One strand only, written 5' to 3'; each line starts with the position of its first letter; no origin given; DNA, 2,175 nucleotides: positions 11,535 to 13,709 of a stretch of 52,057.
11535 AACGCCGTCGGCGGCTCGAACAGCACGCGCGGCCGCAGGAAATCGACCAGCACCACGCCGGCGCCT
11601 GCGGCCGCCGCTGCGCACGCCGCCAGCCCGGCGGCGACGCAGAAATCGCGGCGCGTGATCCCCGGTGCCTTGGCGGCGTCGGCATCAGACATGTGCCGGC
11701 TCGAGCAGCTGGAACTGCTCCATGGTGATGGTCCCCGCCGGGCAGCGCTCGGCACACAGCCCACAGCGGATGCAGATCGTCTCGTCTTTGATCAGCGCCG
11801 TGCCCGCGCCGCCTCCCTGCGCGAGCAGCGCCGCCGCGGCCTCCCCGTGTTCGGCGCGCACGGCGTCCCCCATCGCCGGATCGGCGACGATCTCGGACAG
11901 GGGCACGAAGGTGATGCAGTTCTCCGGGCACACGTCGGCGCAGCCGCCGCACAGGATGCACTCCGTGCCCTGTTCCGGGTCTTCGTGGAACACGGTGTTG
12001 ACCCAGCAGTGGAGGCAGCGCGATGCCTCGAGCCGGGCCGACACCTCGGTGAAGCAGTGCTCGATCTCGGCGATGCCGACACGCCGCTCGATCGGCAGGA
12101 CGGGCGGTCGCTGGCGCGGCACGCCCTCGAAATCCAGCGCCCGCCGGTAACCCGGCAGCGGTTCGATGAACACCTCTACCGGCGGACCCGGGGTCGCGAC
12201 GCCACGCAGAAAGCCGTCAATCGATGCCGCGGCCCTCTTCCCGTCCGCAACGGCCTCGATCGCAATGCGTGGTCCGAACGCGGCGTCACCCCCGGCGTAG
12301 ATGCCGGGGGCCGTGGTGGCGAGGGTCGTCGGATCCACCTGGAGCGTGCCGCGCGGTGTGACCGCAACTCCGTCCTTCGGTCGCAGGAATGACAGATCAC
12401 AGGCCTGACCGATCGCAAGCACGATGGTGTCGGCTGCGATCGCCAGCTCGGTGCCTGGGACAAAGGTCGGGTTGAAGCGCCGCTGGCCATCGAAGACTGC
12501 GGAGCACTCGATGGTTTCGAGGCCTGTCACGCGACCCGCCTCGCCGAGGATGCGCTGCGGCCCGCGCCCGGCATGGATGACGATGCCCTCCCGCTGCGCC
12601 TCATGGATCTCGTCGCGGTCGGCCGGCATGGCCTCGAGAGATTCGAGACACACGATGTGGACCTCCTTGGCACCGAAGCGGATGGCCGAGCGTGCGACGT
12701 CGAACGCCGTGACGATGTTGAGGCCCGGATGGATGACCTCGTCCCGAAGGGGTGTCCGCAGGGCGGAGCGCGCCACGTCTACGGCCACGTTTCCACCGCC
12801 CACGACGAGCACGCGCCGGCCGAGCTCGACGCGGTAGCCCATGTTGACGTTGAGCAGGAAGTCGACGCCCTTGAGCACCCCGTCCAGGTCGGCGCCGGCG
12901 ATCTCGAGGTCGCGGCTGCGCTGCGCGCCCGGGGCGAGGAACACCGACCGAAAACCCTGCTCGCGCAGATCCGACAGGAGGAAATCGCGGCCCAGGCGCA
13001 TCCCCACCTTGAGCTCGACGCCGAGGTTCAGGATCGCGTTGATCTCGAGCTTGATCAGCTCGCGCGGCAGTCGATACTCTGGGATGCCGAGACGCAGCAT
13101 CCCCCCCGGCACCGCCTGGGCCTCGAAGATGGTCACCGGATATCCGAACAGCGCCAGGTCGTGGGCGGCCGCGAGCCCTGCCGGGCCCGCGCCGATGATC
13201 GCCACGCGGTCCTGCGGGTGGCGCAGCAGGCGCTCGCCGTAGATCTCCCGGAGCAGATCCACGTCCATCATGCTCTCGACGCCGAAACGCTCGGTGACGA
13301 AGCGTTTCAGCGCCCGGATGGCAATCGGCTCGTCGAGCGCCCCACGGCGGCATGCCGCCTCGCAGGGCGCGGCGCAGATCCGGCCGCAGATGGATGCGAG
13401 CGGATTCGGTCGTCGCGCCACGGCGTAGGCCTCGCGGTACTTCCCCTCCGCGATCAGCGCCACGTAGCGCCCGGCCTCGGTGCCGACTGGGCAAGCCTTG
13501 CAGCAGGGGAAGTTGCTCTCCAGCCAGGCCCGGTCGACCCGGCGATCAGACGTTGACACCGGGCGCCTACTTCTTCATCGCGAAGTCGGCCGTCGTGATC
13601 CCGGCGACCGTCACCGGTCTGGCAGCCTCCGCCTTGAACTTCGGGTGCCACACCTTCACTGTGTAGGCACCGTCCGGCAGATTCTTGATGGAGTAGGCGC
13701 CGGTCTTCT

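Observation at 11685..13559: GltD-like NAD(P)H flavoprotein translationally coupled to the Rieske gene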

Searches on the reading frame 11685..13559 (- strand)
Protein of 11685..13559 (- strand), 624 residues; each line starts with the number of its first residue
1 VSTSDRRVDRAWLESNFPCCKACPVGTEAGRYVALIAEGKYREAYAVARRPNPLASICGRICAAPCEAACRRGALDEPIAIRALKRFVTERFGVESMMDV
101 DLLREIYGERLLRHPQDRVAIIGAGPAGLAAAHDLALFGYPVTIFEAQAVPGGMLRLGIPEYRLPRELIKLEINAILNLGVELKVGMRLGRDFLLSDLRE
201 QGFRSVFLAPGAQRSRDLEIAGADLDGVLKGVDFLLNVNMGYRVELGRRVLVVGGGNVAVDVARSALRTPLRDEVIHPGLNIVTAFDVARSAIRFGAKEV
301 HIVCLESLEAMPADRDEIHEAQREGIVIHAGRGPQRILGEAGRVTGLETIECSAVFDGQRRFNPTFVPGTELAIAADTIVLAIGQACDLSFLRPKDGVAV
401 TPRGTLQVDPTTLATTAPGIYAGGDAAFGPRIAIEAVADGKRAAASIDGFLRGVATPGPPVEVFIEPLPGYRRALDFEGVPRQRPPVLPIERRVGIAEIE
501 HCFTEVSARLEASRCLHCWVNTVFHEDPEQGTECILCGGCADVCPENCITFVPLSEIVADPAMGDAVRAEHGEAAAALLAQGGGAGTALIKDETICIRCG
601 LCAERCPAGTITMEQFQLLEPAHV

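Call 9: search_protein_families(library=pfam, proteins=[window:11685-13559:-], max_evalue=0.01)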
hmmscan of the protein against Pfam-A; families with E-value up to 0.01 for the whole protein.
window:11685-13559:- (624 aa): 20 families
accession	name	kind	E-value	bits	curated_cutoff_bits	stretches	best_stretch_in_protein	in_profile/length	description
PF07992.20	Pyr_redox_2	-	8.7e-31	107.8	26.1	1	118-440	2-291/291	Pyridine nucleotide-disulphide oxidoreductase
PF14691.11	Fer4_20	-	4.8e-17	62.2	25.8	1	16-92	29-108/113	Dihydroprymidine dehydrogenase domain II, 4Fe-4S cluster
PF13738.12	Pyr_redox_3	-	4e-10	39.9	30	1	121-150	2-32/305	Pyridine nucleotide-disulphide oxidoreductase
PF12838.12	Fer4_7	-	4e-08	34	27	1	534-609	2-51/52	4Fe-4S dicluster domain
PF13450.12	NAD_binding_8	-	1.3e-07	32.3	21.9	1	121-155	1-35/68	NAD(P)-binding Rossmann-like domain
PF00070.33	Pyr_redox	-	5.1e-07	30.6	22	0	118-150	1-33/82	Pyridine nucleotide-disulphide oxidoreductase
PF00037.32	Fer4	-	1.1e-06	28.6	21.1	2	590-612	2-24/24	4Fe-4S binding domain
PF01266.30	DAO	-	9.3e-06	25.8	27.9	1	118-153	1-44/353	FAD dependent oxidoreductase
PF13187.11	Fer4_9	-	5.2e-05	23.6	27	1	596-615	2-21/52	4Fe-4S dicluster domain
PF13237.11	Fer4_10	-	7.8e-05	23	25.5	1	589-609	2-24/53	4Fe-4S dicluster domain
PF01946.23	Thi4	-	0.0001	22.1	26.2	1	107-158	8-60/235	Thi4 family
PF01593.30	Amino_oxidase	-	0.00036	20.4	19.8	1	127-153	2-28/443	Flavin containing amine oxidoreductase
PF13241.12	NAD_binding_7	-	0.00091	20.2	22.1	0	247-300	7-62/104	Putative NAD(P)-binding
PF00890.30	FAD_binding_2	-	0.0014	18.4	20.4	1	119-152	2-35/414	FAD binding domain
PF13183.11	Fer4_8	-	0.0023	18.9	27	1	532-609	3-67/68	4Fe-4S dicluster domain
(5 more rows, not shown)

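Call 13: find_homologous_proteins(query=window:11685-13559:-, max_evalue=1e-20)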
Query window:11685-13559:- (624 aa): 8000 proteins with E <= 1e-20 among 8000 candidates; the best 120 are listed.
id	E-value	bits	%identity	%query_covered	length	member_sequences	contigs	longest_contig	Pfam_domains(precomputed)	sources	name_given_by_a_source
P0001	0.0e+0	1401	100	100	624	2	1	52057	PF01266.31,PF13450.13,PF14691.12,PF07992.21,PF00070.34,PF00037.33,PF13738.13,PF12838.13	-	-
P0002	0.0e+0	1292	92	100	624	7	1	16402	PF01946.24,PF01266.31,PF13450.13,PF14691.12,PF07992.21,PF00070.34,PF00037.33,PF13738.13,PF12838.13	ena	-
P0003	0.0e+0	1270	90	100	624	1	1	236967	PF01946.24,PF01266.31,PF13450.13,PF14691.12,PF07992.21,PF00070.34,PF00037.33,PF13738.13,PF12838.13,PF13237.12,PF13187.12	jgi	-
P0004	0.0e+0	1262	90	100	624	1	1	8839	PF01266.31,PF13450.13,PF14691.12,PF07992.21,PF00070.34,PF00037.33,PF13738.13,PF12838.13,PF13237.12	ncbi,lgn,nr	ncbi:MAG: FAD-dependent oxidoreductase [Candidatus Eisenbacteria bacterium]|nr:FAD-dependent oxidore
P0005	0.0e+0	1259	90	100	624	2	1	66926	PF01266.31,PF13450.13,PF14691.12,PF07992.21,PF00070.34,PF00037.33,PF13738.13,PF12838.13,PF13187.12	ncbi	ncbi:MAG TPA: FAD-dependent oxidoreductase [Candidatus Eisenbacteria bacterium]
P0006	0.0e+0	1256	89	99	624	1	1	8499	PF01266.31,PF13450.13,PF14691.12,PF07992.21,PF00070.34,PF00037.33,PF13738.13,PF12838.13,PF13237.12,PF13187.12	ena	-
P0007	0.0e+0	1256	90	100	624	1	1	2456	PF01266.31,PF13450.13,PF14691.12,PF07992.21,PF00070.34,PF00037.33,PF13738.13,PF12838.13,PF13237.12,PF13187.12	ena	-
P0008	0.0e+0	1255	89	99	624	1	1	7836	PF01266.31,PF13450.13,PF14691.12,PF07992.21,PF00070.34,PF00037.33,PF13738.13,PF12838.13,PF13237.12,PF13187.12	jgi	-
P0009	0.0e+0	1254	89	99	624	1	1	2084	PF01266.31,PF13450.13,PF14691.12,PF07992.21,PF00070.34,PF00037.33,PF13738.13,PF12838.13,PF13237.12,PF13187.12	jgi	-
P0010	0.0e+0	1245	88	100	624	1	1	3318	PF01946.24,PF01266.31,PF13450.13,PF14691.12,PF07992.21,PF00070.34,PF00037.33,PF13738.13,PF12838.13,PF13237.12,PF13187.12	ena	-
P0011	0.0e+0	1235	89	99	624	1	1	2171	PF01946.24,PF01266.31,PF13450.13,PF14691.12,PF07992.21,PF00070.34,PF00037.33,PF13738.13,PF12838.13,PF13237.12,PF13187.12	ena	-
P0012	0.0e+0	1232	88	99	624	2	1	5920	PF01946.24,PF01266.31,PF13450.13,PF14691.12,PF07992.21,PF00070.34,PF00037.33,PF13738.13,PF12838.13,PF13187.12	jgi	-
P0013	0.0e+0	1232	89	100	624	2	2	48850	PF01946.24,PF01266.31,PF13450.13,PF14691.12,PF07992.21,PF00070.34,PF00037.33,PF13738.13,PF12838.13,PF13237.12,PF13187.12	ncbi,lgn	-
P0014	0.0e+0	1226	87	100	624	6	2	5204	PF01946.24,PF01266.31,PF13450.13,PF14691.12,PF07992.21,PF00070.34,PF00037.33,PF13738.13,PF12838.13,PF13237.12,PF13187.12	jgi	jgi:NADPH-dependent glutamate synthase beta subunit-like oxidoreductase/NAD-dependent dihydropyrimid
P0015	0.0e+0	1226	87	100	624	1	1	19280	PF01266.31,PF13450.13,PF14691.12,PF07992.21,PF00070.34,PF00037.33,PF13738.13,PF12838.13,PF13237.12,PF13187.12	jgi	jgi:NADPH-dependent glutamate synthase beta subunit-like oxidoreductase/NAD-dependent dihydropyrimid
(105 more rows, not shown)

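Call 16: find_related_loci(query=window:11685-13559:-, collection=genome_contigs, flank=8000)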
Query window:11685-13559:- (624 aa) in genome_contigs; peptide patterns used: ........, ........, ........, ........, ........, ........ (x = any residue, [..] = any of these).
229 stretches matched a pattern; 79 encode a relative of the query (tblastn E <= 1e-3); 79 distinct loci.
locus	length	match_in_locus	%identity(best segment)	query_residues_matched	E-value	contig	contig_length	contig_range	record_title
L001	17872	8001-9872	90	1-624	0e+0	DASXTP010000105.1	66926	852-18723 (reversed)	MAG TPA_asm: Candidatus Eisenbacteria bacterium isolate SMAG_U4695 k141_803606, whole genome shotgun sequence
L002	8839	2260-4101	90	7-620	0e+0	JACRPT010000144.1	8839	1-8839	MAG: Candidatus Eisenbacteria bacterium isolate NC_groundwater_1994_Pr3_S-0.65um_72_3 SR2-18-Sp65_coassembly_scaffold_57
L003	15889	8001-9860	89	4-623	0e+0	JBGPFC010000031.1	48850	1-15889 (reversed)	MAG: Candidatus Eisenbacteria bacterium isolate OBJ_0618_7090110_76 k141_1038939_length_48850_cov_33.9939, whole genome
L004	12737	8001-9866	83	1-622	0e+0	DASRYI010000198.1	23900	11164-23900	MAG TPA_asm: Candidatus Krumholzibacteriia bacterium isolate SMAG_U13222 k141_414981, whole genome shotgun sequence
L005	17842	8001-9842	80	7-620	0e+0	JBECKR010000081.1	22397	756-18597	MAG: Acidobacteriota bacterium isolate ETDI10 k127_4885448, whole genome shotgun sequence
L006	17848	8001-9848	76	8-623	0e+0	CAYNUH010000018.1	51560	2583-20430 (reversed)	MAG TPA_asm: uncultured Acidobacteriota bacterium isolate SRP119689_co1_262 genome assembly, contig: NODE_723_length_515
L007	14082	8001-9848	75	5-620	0e+0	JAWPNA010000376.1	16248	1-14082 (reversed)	MAG: Acidobacteriota bacterium isolate Fractures_MAG_01 c_000000218345, whole genome shotgun sequence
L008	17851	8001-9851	75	8-624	0e+0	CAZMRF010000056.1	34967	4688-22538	MAG TPA_asm: uncultured Acidobacteriota bacterium isolate SRP119689_co1_145 genome assembly, contig: NODE_1498_length_34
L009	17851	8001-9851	80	8-624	0e+0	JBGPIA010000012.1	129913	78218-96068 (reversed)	MAG: Candidatus Krumholzibacteriia bacterium isolate OBJ_0618_7090110_345 k141_3826405_length_129913_cov_28.7476, whole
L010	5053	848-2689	76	6-620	0e+0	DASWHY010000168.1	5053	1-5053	MAG TPA_asm: Thermoanaerobaculia bacterium isolate SMAG_U2854 k141_2292800, whole genome shotgun sequence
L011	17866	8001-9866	74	2-624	0e+0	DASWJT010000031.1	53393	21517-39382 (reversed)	MAG TPA_asm: Thermoanaerobaculia bacterium isolate SMAG_U2903 k141_2999763, whole genome shotgun sequence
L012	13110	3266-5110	76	6-620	0e+0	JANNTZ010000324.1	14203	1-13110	MAG: Acidobacteriota bacterium isolate SOY_30_metabat_319 SOY_30_k141_3541981, whole genome shotgun sequence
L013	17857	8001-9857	72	1-620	0e+0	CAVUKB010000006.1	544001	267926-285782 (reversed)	MAG: uncultured Acidobacteriota bacterium isolate MFD01721.bin.1.215 genome assembly, contig: contig_24072, whole genome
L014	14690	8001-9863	73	1-623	0e+0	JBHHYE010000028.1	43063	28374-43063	MAG: Acidobacteriota bacterium isolate Maj_2_bin.8 NODE_271_length_43063_cov_14.411923, whole genome shotgun sequence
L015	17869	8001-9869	74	1-624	0e+0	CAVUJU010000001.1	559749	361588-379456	MAG: uncultured Acidobacteriota bacterium isolate MFD01721.bin.1.239 genome assembly, contig: contig_13094, whole genome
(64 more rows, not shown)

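Call 19: search_protein_families(library=ncbifam, proteins=[window:11685-13559:-], max_evalue=0.01)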
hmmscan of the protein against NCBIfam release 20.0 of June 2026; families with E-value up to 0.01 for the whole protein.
window:11685-13559:- (624 aa): 94 families (the best 25 are shown)
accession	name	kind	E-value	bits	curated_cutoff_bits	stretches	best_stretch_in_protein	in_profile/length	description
NF009410.0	PRK12771.1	subfamily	1.3e-130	436.7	516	2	12-269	43-290/566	NAD(P)-binding protein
NF009454.0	PRK12814.1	equivalog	1e-112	377.7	916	2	14-269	99-345/657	putative NADPH-dependent glutamate synthase small subunit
NF010590.0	PRK13984.1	equivalog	1.5e-106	356.9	946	2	19-268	198-444/611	putative oxidoreductase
TIGR01316.1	gltA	equivalog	1.6e-86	290.9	471.75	2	16-269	35-294/449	NADPH-dependent glutamate synthase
NF009414.0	PRK12778.1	equivalog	9.9e-82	275.4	1103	2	16-269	336-592/752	bifunctional dihydroorotate dehydrogenase B NAD binding subunit/NADPH-dependent glutamate synthase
TIGR03315.1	Se_ygfK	equivalog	1.5e-80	270.9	835.3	2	18-271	446-690/1012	putative selenate reductase subunit YgfK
TIGR01318.1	gltD_gamma_fam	subfamily_domain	5.4e-65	219.8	482.95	2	8-269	39-304/467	glutamate synthase, small subunit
NF009415.0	PRK12779.1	equivalog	1.9e-57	194.8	1519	2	22-268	213-468/944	putative bifunctional glutamate synthase subunit beta/2-polyprenylphenol hydroxylase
TIGR01317.1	GOGAT_sm_gam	subfamily_domain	9.7e-57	192.9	447.7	1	16-453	48-480/485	glutamate synthase small subunit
NF009413.0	PRK12775.1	equivalog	1.8e-52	178.4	1895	2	18-268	340-592/1006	putative trifunctional 2-polyprenylphenol hydroxylase/glutamate synthase subunit beta/ferritin domain-containing protein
NF009409.0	PRK12770.1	subfamily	4.4e-52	177.3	343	2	116-268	18-194/360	putative glutamate synthase subunit beta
NF009408.0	PRK12769.1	equivalog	1.9e-51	175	1003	2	19-269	236-490/659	formate-dependent uric acid utilization protein AegA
NF045663.1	diclust_near_Sec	equivalog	5.3e-42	143.9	530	2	16-214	16-201/759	pyridine nucleotide-disulfide oxidoreductase/dicluster-binding protein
NF009451.0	PRK12809.1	equivalog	2.3e-39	135.2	1154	2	18-269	218-473/639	formate-dependent uric acid utilization protein YgfT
TIGR03997.1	mycofact_OYE_2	equivalog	1.2e-14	53.6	793.15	1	104-254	365-509/645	mycofactocin system FadH/OYE family oxidoreductase 2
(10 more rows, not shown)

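Call 20: search_solved_structures(query=window:11685-13559:-, max_evalue=1e-10)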
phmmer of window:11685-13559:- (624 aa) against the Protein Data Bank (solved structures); distinct sequences matched with E-value up to 1e-10: 12.
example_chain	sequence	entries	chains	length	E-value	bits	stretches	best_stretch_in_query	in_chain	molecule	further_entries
9bov_A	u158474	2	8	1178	2.4e-94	320.5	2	17-268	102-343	Molybdopterin oxidoreductase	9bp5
9n5u_A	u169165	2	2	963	1.4e-89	304.7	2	18-269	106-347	NfnA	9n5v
8oh5_C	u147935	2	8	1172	6.4e-84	286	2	17-268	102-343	Formate dehydrogenase-O, major subunit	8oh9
4ylf_B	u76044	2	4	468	6.1e-65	223.3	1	16-457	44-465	Dihydropyrimidine dehydrogenase subunit A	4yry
5jca_L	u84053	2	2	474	7.3e-65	223.1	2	17-269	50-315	NADH-dependent Ferredoxin:NADP Oxidoreductase (NfnI) subunit alpha | NADH-dependent Ferredoxin:NADP Oxidoreductase subunit alpha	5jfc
5vj7_A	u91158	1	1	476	5.8e-59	203.6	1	17-451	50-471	Oxidoreductase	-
6s6s_G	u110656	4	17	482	4.6e-46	161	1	18-456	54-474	Glutamate synthase [NADPH] small chain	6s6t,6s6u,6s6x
2vdc_G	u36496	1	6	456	6.4e-46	160.5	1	15-456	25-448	GLUTAMATE SYNTHASE [NADPH] SMALL CHAIN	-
7mfm_I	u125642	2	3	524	3e-39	138.4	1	21-455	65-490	Glutamate synthase (NADPH) small chain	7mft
1h7x_A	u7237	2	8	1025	1.8e-37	132.6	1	15-453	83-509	DIHYDROPYRIMIDINE DEHYDROGENASE | Dihydropyrimidine dehydrogenase [NADP(+)]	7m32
7m31_A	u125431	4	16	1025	1.8e-37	132.6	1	15-453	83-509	Dihydropyrimidine dehydrogenase [NADP(+)]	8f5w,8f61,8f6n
1gt8_A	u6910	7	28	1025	1.8e-37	132.6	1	15-453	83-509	DIHYDROPYRIMIDINE DEHYDROGENASE | Dihydropyrimidine dehydrogenase [NADP(+)]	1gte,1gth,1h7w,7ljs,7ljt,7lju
